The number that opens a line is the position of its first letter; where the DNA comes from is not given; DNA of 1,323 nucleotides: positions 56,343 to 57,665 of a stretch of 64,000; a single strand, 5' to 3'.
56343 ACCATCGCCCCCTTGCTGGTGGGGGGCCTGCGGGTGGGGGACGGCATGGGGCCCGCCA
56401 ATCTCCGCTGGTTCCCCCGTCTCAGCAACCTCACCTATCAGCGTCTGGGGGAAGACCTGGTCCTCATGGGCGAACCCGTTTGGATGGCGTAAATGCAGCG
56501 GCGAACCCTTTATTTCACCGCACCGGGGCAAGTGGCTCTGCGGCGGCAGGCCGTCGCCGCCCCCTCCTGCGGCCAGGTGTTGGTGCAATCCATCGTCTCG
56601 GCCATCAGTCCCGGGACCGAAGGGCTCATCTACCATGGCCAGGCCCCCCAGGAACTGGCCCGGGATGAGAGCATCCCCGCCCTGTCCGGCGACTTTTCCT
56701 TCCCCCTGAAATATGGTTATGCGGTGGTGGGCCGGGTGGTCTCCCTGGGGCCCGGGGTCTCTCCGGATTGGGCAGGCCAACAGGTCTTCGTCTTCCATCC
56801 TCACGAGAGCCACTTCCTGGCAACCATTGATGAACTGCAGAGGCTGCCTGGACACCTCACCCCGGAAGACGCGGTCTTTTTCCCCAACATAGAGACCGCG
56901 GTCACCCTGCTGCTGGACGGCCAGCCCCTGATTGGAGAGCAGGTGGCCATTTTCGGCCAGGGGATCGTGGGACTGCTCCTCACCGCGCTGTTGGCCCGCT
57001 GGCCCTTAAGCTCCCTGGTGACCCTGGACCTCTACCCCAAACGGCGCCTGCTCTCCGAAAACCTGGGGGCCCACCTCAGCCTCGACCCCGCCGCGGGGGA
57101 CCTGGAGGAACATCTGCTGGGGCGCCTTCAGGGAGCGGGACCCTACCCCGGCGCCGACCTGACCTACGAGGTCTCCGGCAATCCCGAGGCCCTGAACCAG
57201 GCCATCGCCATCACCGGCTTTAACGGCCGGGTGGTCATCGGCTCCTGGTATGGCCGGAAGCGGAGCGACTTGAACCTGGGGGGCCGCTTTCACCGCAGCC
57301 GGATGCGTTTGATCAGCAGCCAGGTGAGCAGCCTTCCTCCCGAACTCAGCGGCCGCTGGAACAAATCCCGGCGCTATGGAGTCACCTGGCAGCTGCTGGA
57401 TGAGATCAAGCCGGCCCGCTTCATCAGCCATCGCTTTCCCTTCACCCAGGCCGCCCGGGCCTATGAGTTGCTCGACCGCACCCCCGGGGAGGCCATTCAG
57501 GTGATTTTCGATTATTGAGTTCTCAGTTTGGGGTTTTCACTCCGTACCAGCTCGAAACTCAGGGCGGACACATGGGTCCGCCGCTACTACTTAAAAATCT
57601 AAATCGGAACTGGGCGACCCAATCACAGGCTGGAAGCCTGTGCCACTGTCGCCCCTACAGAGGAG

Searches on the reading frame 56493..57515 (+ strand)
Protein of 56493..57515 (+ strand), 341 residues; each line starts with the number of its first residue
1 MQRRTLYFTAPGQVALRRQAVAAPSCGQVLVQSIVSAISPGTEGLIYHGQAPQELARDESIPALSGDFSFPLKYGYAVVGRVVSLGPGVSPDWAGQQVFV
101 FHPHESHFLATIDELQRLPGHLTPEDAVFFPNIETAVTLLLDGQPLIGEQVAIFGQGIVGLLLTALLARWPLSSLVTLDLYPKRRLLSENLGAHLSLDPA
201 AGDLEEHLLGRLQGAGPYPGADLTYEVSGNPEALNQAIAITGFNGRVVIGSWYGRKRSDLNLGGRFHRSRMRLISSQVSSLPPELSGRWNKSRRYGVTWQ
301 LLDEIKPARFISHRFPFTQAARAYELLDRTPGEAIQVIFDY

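Call 47: find_encoding_contigs(protein=window:56493-57515:+, flank=10000, max_places=6)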
Protein window:56493-57515:+ (341 aa): 10 contigs read that carry it; 6 places shown.
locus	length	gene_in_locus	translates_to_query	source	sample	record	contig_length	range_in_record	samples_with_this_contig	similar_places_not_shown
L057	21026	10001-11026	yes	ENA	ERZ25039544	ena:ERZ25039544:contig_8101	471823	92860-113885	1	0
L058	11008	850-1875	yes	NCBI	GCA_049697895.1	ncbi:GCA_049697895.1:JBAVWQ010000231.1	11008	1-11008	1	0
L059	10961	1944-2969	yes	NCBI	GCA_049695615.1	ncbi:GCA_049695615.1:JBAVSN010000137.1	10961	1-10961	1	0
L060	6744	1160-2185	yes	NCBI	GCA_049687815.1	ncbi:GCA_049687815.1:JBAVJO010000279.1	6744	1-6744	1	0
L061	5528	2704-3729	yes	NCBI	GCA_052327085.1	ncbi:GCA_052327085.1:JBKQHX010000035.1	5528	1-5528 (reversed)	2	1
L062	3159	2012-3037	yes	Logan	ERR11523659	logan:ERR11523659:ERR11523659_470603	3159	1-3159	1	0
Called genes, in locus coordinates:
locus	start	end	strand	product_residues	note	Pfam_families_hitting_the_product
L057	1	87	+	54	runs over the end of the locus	-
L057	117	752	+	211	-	PF12850:Metallophos_2 (weak)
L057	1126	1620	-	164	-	PF00293:NUDIX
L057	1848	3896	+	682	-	PF00009:GTP_EFTU, PF22042:EF-G_D2, PF03144:GTP_EFTU_D2, PF14492:EFG_III, PF16658:RF3_C (weak), PF03764:EFG_IV, PF00679:EFG_C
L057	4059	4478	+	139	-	PF00334:NDK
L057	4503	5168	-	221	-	PF00551:Formyl_trans_N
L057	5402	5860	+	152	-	PF13801:Metal_resist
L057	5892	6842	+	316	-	-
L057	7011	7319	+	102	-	PF00665:rve (weak)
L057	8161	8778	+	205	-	-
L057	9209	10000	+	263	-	PF01872:RibD_C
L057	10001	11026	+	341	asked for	PF00107:ADH_zinc_N (weak)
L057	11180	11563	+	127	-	PF01242:PTPS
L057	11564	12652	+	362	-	PF13439:Glyco_transf_4, PF13579:Glyco_trans_4_4, PF20706:GT4-conflict, PF00534:Glycos_transf_1, PF13692:Glyco_trans_1_4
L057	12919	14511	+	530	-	-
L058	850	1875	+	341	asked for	PF00107:ADH_zinc_N (weak)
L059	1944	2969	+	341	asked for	PF00107:ADH_zinc_N (weak)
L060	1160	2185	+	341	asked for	PF00107:ADH_zinc_N (weak)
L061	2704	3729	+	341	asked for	PF00107:ADH_zinc_N (weak)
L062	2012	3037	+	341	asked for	PF00107:ADH_zinc_N (weak)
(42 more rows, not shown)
